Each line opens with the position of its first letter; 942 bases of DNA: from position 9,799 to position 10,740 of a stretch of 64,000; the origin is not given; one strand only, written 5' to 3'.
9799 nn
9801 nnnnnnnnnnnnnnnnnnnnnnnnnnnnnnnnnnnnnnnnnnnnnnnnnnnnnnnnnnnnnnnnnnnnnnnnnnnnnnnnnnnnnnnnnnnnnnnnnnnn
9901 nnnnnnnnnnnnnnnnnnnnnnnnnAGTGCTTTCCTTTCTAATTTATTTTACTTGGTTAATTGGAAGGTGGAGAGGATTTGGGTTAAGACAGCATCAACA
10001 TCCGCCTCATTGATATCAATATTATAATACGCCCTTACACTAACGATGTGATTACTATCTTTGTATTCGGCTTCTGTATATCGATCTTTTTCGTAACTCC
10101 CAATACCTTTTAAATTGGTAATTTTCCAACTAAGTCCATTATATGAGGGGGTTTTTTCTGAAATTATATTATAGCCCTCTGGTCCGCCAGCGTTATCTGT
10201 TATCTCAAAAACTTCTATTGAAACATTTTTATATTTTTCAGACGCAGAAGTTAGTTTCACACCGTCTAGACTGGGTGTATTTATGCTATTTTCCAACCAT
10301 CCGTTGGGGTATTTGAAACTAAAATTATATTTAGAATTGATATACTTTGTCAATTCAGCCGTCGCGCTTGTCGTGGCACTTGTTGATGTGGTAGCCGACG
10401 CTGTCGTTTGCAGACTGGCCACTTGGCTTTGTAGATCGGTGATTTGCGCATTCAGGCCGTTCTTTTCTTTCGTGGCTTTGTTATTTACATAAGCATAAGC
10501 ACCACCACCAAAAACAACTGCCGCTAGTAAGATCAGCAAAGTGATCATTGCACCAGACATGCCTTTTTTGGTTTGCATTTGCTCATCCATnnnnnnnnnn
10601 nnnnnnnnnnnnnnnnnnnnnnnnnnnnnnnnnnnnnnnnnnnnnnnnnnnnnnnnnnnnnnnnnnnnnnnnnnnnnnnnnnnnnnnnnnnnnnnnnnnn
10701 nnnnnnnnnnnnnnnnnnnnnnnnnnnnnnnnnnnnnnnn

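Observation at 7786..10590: Tandem array of four paralogous membrane-anchored proteins with near-identical N-terminal modules and divergent C-terminal domains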

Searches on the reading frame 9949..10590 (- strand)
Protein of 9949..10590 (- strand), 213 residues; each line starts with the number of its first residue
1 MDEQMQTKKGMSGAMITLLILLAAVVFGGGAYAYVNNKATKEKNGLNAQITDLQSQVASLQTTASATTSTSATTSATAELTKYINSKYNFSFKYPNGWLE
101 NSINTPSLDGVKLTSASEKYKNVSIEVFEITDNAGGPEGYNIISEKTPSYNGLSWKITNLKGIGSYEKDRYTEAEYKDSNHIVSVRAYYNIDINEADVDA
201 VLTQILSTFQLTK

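Call 7: search_protein_families(library=pfam, proteins=[window:9949-10590:-], max_evalue=1)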
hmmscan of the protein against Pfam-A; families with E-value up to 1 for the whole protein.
window:9949-10590:- (213 aa): 6 families
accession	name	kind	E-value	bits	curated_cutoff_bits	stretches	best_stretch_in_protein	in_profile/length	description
PF18933.6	PsbP_2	-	1.7e-05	25.4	27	1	53-131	18-96/184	PsbP-like protein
PF01789.22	PsbP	-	0.00061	20.3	23.5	1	79-132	2-53/155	PsbP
PF14282.11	FlxA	-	0.003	18.1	26.3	1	41-80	49-88/101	FlxA-like protein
PF25785.1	TPR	-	0.024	15.4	27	1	37-73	10-46/110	Nucleoprotein TPR-like domain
PF16326.10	ABC_tran_CTD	-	0.2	12.3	32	0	38-81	5-47/69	ABC transporter C-terminal domain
PF11694.13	DUF3290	-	0.51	10.7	31.3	1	19-92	52-123/144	Protein of unknown function (DUF3290)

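Call 12: find_encoding_contigs(protein=window:9949-10590:-, flank=10000, max_places=10)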
Protein window:9949-10590:- (213 aa): no gene with exactly this product is on record in the collection.

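Call 13: find_homologous_proteins(query=window:9949-10590:-)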
Query window:9949-10590:- (213 aa): 52 proteins with E <= 0.001 among 1560 candidates.
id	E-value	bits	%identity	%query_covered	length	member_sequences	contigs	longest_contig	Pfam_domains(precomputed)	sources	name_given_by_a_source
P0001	5.1e-131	452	100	100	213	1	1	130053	-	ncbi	-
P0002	2.0e-34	137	45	100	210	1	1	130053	-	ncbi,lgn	-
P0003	2.9e-32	130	68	50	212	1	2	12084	-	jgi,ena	-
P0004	1.1e-28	118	56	57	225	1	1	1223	-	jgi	jgi:predicted ribosomally synthesized peptide with SipW-like signal peptide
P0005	2.6e-27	114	48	62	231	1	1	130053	-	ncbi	-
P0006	7.2e-26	109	52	45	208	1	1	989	-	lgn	-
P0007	8.5e-25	106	57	50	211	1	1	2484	PF18933.7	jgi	jgi:outer membrane murein-binding lipoprotein Lpp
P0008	1.6e-24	105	46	58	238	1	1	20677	PF18933.7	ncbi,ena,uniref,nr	ncbi:MAG: hypothetical protein CEN89_735 [Candidatus Berkelbacteria bacterium Licking1014_7]|uniref:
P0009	1.1e-23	102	36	87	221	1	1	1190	-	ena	-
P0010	2.9e-23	101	39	99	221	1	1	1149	-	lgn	-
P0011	5.2e-23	100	57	46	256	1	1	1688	-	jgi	jgi:hypothetical protein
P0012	6.0e-23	100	35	97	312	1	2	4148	-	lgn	-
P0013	1.9e-22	98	51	46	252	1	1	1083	-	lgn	-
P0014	2.2e-22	98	57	46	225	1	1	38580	-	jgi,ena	-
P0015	2.2e-22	98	34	99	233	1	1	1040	PF18933.7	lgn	-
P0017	3.9e-22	97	54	45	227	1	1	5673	PF18933.7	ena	-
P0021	3.5e-21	94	55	45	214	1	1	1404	PF18933.7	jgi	-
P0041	2.3e-14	72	52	43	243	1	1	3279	PF18933.7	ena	-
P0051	3.1e-4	39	52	15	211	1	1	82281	PF18933.7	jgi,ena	-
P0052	6.4e-4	37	30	46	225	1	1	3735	PF18933.7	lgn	-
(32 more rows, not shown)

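Call 14: find_encoding_contigs(protein=P0014, flank=10000, max_places=4)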
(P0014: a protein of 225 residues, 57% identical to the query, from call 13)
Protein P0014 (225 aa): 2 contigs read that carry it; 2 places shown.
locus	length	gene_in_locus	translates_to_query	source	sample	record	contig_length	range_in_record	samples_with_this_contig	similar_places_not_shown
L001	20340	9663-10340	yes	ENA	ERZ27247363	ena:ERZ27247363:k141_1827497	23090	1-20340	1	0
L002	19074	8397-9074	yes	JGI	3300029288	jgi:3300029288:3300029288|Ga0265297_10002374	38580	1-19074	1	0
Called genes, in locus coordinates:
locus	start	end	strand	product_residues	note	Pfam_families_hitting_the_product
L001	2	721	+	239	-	?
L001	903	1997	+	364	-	PF00483:NTP_transferase, PF12804:NTP_transf_3 (faint), PF22640:ManC_GMP_beta-helix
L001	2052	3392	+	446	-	PF02878:PGM_PMM_I, PF02879:PGM_PMM_II, PF02880:PGM_PMM_III, PF00408:PGM_PMM_IV (weak)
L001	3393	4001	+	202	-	-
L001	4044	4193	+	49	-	-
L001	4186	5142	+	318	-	PF00106:adh_short, PF01073:3Beta_HSD, PF01370:Epimerase, PF02719:Polysacc_synt_2, PF04321:RmlD_sub_bind, PF13460:NAD_binding_10, PF16363:GDP_Man_Dehyd, PF07993:NAD_binding_4, +3 more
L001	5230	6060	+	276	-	PF00480:ROK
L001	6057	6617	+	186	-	PF01330:RuvA_N, PF00633:HHH (faint), PF14520:HHH_5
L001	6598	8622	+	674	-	PF17191:RecG_wedge, PF00270:DEAD, PF04851:ResIII, PF00271:Helicase_C, PF19833:RecG_dom3_C (weak)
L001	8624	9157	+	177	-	PF00633:HHH (weak), PF03934:T2SSK (weak), PF12836:HHH_3, PF14520:HHH_5 (faint)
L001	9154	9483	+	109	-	-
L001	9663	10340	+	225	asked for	-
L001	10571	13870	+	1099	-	PF00082:Peptidase_S8, PF13517:FG-GAP_3 (faint), PF01839:FG-GAP (faint)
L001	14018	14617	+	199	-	-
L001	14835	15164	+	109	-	-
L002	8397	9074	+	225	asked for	-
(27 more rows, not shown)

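Call 15: find_encoding_contigs(protein=P0008, flank=10000, max_places=4)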
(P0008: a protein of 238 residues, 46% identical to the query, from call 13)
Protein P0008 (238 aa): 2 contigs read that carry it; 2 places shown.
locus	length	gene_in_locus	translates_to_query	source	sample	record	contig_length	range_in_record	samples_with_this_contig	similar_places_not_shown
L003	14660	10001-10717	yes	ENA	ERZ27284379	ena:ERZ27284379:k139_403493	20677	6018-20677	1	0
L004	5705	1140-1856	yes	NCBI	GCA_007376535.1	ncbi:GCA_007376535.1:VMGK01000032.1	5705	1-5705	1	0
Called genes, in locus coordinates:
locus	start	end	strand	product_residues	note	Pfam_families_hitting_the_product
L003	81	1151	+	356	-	PF01476:LysM, PF23473:LysM3_LYK4_5 (weak), PF01551:Peptidase_M23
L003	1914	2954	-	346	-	-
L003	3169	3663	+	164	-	-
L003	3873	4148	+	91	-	-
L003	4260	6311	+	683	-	PF17191:RecG_wedge, PF00270:DEAD, PF04851:ResIII, PF00271:Helicase_C, PF22590:Cas3-like_C_2 (weak), PF19833:RecG_dom3_C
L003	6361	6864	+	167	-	-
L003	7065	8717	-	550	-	PF00239:Resolvase, PF07508:Recombinase, PF13408:Zn_ribbon_recom (weak)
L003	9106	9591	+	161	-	-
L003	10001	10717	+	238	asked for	PF18933:PsbP_2 (weak)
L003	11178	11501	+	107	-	-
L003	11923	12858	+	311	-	PF01715:IPPT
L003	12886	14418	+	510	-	PF13541:ChlI, PF00158:Sigma54_activat (faint), PF01078:Mg_chelatase, PF07728:AAA_5 (faint), PF00493:MCM (weak), PF13335:Mg_chelatase_C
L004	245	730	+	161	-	-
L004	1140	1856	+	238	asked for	PF18933:PsbP_2 (weak)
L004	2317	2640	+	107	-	-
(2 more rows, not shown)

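Call 16: find_encoding_contigs(protein=P0003, flank=10000, max_places=4)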
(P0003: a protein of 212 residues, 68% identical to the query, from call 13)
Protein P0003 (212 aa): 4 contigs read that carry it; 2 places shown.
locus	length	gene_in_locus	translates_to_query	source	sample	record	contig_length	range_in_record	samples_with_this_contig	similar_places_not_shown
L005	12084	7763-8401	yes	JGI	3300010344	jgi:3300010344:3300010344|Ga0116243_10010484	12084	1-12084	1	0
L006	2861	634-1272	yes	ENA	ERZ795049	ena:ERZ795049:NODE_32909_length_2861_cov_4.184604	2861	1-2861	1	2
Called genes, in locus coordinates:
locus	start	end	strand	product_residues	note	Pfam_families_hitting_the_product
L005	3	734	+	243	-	?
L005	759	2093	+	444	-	PF02878:PGM_PMM_I, PF02879:PGM_PMM_II, PF02880:PGM_PMM_III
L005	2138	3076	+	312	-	PF00106:adh_short (faint), PF01073:3Beta_HSD, PF01370:Epimerase, PF02719:Polysacc_synt_2, PF04321:RmlD_sub_bind, PF16363:GDP_Man_Dehyd, PF13460:NAD_binding_10, PF07993:NAD_binding_4, +1 more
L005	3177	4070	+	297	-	PF00480:ROK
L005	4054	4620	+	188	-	PF01330:RuvA_N, PF14520:HHH_5, PF07499:RuvA_C (faint)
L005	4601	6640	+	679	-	PF17191:RecG_wedge, PF04851:ResIII, PF00270:DEAD, PF00271:Helicase_C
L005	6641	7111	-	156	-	PF12836:HHH_3, PF00633:HHH (weak), PF14520:HHH_5 (faint)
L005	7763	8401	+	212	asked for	-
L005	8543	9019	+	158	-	PF03703:bPH_2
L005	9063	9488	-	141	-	PF02823:ATP-synt_DE_N, PF00401:ATP-synt_DE (weak)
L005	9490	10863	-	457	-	PF02874:ATP-synt_ab_N, PF00006:ATP-synt_ab, PF22919:ATP-synt_VA_C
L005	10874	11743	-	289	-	PF00231:ATP-synt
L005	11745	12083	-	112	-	?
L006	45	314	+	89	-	-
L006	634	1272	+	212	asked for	-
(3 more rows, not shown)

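Call 24: search_protein_families(library=ncbifam, proteins=[window:9949-10590:-, P0003, P0014, P0008, P0004], max_evalue=1)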
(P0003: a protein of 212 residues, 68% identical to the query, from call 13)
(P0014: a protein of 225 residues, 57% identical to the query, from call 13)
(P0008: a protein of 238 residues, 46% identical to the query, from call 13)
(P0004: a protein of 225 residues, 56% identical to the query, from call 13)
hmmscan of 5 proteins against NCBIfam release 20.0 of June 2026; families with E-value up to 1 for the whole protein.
window:9949-10590:- (213 aa): 5 families
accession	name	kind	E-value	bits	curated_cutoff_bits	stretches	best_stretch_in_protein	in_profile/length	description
NF040946.1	PSII_PsbP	equivalog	8.3e-07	28.8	60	1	65-130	12-75/180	photosystem II reaction center PsbP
TIGR03931.1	T7SS_Rv3446c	hypoth_equivalog_domain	0.0034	17.7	47.6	1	19-101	3-79/194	type VII secretion-associated protein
NF040598.1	Ala_zip_lipo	subfamily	0.011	16.2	43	1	19-79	7-67/90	Lpp/OprI family alanine-zipper lipoprotein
NF042931.1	SAG1386_EF1546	equivalog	0.02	15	80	1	6-77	22-96/158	SAG1386/EF1546 family surface-associated protein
NF049847.1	FtsL_COG5462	equivalog_domain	0.1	12.3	50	1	17-62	2-44/85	cell division protein FtsL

P0003 (212 aa): 5 families
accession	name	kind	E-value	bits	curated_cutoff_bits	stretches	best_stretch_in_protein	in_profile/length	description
NF005591.0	PRK07318.1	equivalog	0.0091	15.3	435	1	6-134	271-388/466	dipeptidase PepV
NF042931.1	SAG1386_EF1546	equivalog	0.011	15.8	80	1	11-78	26-97/158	SAG1386/EF1546 family surface-associated protein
TIGR03931.1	T7SS_Rv3446c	hypoth_equivalog_domain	0.013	15.8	47.6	1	19-109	3-85/194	type VII secretion-associated protein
NF040946.1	PSII_PsbP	equivalog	0.065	12.8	60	1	74-104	19-49/180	photosystem II reaction center PsbP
NF033494.1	NSS_import_MetS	equivalog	0.11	12.3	70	1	11-36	1-26/53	methionine/alanine import NSS transporter subunit MetS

P0014 (225 aa): 4 families
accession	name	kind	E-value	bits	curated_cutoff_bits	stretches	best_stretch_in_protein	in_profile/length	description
NF008173.0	PRK10920.1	equivalog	0.0018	17.4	313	1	8-63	31-90/390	uroporphyrinogen-III C-methyltransferase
TIGR03881.1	KaiC_arch_4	hypoth_equivalog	0.014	15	247.8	0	129-187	46-104/231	KaiC domain-containing protein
TIGR03931.1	T7SS_Rv3446c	hypoth_equivalog_domain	0.087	13.1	47.6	1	16-102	4-80/194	type VII secretion-associated protein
NF042931.1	SAG1386_EF1546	equivalog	0.23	11.6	80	1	15-74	33-91/158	SAG1386/EF1546 family surface-associated protein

P0008 (238 aa): 7 families
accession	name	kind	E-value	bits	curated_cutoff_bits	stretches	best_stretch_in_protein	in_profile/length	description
TIGR03931.1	T7SS_Rv3446c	hypoth_equivalog_domain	8.4e-06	26.2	47.6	1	16-123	4-99/194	type VII secretion-associated protein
NF040946.1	PSII_PsbP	equivalog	0.001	18.7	60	1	68-103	15-50/180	photosystem II reaction center PsbP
NF033761.1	gliding_GltJ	equivalog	0.0063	15.6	450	1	6-107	364-466/671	adventurous gliding motility protein GltJ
NF008173.0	PRK10920.1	equivalog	0.0063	15.6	313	1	6-62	29-89/390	uroporphyrinogen-III C-methyltransferase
NF040598.1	Ala_zip_lipo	subfamily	0.03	14.8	43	1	14-77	3-65/90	Lpp/OprI family alanine-zipper lipoprotein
NF033738.1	microvirid_RiPP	subfamily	0.072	13.9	26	1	45-98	7-43/46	microviridin/marinostatin family tricyclic proteinase inhibitor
NF004285.1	PRK05696.1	equivalog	0.1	12.4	179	1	5-57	13-65/171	flagellar basal body-associated protein FliL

P0004 (225 aa): 3 families
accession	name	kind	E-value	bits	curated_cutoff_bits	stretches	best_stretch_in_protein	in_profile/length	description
TIGR03931.1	T7SS_Rv3446c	hypoth_equivalog_domain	0.00062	20.2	47.6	1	20-118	4-93/194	type VII secretion-associated protein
TIGR04088.1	cognate_SipW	domain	0.0063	16.7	19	1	19-44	3-27/34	SipW-dependent-type signal peptide-containing protein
NF003210.0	PRK04172.1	equivalog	0.12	11.2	350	1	40-113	171-243/496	phenylalanine--tRNA ligase subunit alpha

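Call 60: find_encoding_contigs(protein=P0004, flank=3000, max_places=4)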
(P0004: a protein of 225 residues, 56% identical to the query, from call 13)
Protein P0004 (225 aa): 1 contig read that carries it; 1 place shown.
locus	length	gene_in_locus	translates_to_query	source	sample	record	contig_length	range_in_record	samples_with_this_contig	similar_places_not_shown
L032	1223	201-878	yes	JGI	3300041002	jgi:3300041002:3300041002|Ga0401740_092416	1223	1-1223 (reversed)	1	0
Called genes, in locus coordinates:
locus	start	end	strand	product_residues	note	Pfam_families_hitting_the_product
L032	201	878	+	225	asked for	-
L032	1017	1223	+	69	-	?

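Call 68: predict_structure(alignment_id=A5)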
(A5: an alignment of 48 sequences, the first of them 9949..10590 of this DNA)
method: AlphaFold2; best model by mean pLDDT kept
length: 213 residues; sequences in the alignment: 48
mean_pLDDT: 75.9   pTM: 0.57
mean pLDDT of the five models: 75.9, 75.0, 73.7, 73.6, 73.4
residues with pLDDT >= 90: 33; 70-90: 122; 50-70: 43; < 50: 15
segments of 3 or more residues with pLDDT < 50: 62-64, 66-75
pLDDT, mean of each block of 10 residues (from residue 1): 55 73 70 62 73 71 46 54 91 92 83 86 83 63 83 83 73 86 88 86 92 83
secondary structure, 60 per line:
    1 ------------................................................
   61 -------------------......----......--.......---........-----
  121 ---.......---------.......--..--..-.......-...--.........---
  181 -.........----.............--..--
elements in order: H13-60 E80-85 E90-95 E98-104 E108-115 E124-130 E140-146 E156-162 E169-177 E182-190 H195-207

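Call 72: fold_search(model_id=the predicted structure, library=pdb)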
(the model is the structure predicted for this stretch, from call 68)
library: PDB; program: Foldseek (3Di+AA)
matches with E <= 10: 1485; with E <= 0.001: 23
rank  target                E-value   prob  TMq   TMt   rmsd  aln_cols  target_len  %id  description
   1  2lnj_MODEL_1_A        3.2e-07  1.00  0.47  0.57   6.6       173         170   15  Solution Structure of Cyanobacterial PsbP (CyanoP) from Synechocystis sp. PCC 6803 (released 2012-06-06)
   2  2xb3                  5.4e-07  1.00  0.48  0.64   4.1       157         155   13  The Structure of Cyanobacterial PsbP (released 2010-08-25)
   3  4rth_B                4.2e-06  1.00  0.41  0.51   6.2       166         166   10  The crystal structure of PsbP from Zea mays (released 2015-03-11)
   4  8z9d_P                6.2e-06  1.00  0.46  0.51   7.5       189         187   10  cryo-EM structure of PSII-LHCII megacomplex from spinach (released 2024-11-13)
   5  9grx_0                7.2e-06  1.00  0.46  0.59   4.5       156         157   10  NDH-PSI-LHCI supercomplex from S. oleracea (released 2025-02-12)
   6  4rth_A                9.4e-06  1.00  0.43  0.52   6.1       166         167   10  The crystal structure of PsbP from Zea mays (released 2015-03-11)
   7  4rti                  1.0e-05  1.00  0.46  0.54   4.2       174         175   10  The crystal structure of PsbP from Spinacia oleracea (released 2015-03-11)
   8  2vu4                  1.4e-05  1.00  0.44  0.60   4.5       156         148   13  Structure of PsbP protein from Spinacia oleracea at 1.98 A resolution (released 2009-07-21)
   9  9gnw_P                1.5e-05  1.00  0.46  0.51   6.1       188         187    8  Universal PSII assembly intermediate (released 2025-09-17)
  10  1v2b_A                2.2e-05  1.00  0.42  0.57   4.9       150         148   11  Crystal Structure of PsbP Protein in the Oxygen-Evolving Complex of Photosystem II from Higher Plants (released 2004-05-18)
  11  1v2b_B                2.6e-05  1.00  0.43  0.57   4.9       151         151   11  Crystal Structure of PsbP Protein in the Oxygen-Evolving Complex of Photosystem II from Higher Plants (released 2004-05-18)
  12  5xnl_P                3.2e-05  1.00  0.46  0.51   7.7       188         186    9  Structure of stacked C2S2M2-type PSII-LHCII supercomplex from Pisum sativum (released 2017-09-20)
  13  7pi0_P                3.9e-05  1.00  0.44  0.50   5.6       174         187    7  Unstacked compact Dunaliella PSII (released 2022-08-17)
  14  9i4t_P                3.9e-05  1.00  0.42  0.51   6.3       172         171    8  Photosystem II from Arabidopsis thaliana (released 2026-03-25)
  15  3jcu_P                7.8e-05  1.00  0.45  0.54   6.7       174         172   12  Cryo-EM structure of spinach PSII-LHCII supercomplex at 3.2 Angstrom resolution (released 2016-05-25)
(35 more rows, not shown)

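Call 79: search_protein_families(library=padloc, proteins=[window:9949-10590:-], max_evalue=0.1)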
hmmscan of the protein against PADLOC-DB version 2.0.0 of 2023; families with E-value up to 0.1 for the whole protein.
window:9949-10590:- (213 aa): 1 family
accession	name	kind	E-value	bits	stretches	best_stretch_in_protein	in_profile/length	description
PDLC03787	RTasWYL-YodC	-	0.0015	15.8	1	124-208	247-328/354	DRT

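Call 80: search_protein_families(library=phrogs, proteins=[window:9949-10590:-], max_evalue=0.1)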
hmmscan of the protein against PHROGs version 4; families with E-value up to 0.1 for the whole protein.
window:9949-10590:- (213 aa): 9 families
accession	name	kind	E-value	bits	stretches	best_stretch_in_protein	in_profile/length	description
phrog_739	-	lysis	0.0024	19.1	1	17-76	7-63/122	Rz-like spanin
phrog_34747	-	unknown function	0.029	15.6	0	181-207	62-88/148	-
phrog_37303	-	unknown function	0.034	15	0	18-41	7-30/66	-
phrog_1027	-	unknown function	0.037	15.2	0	11-81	11-77/81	-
phrog_1383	-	head and packaging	0.049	14.2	1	8-62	3-57/187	virion structural protein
phrog_5151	-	lysis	0.058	14.7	1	16-83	9-66/111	Rz-like spanin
phrog_89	-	lysis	0.059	14.3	1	15-70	6-65/143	Rz-like spanin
phrog_214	-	lysis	0.091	13.6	0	14-80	9-74/176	Rz-like spanin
phrog_36217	-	unknown function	0.097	14.1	0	41-66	59-84/115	-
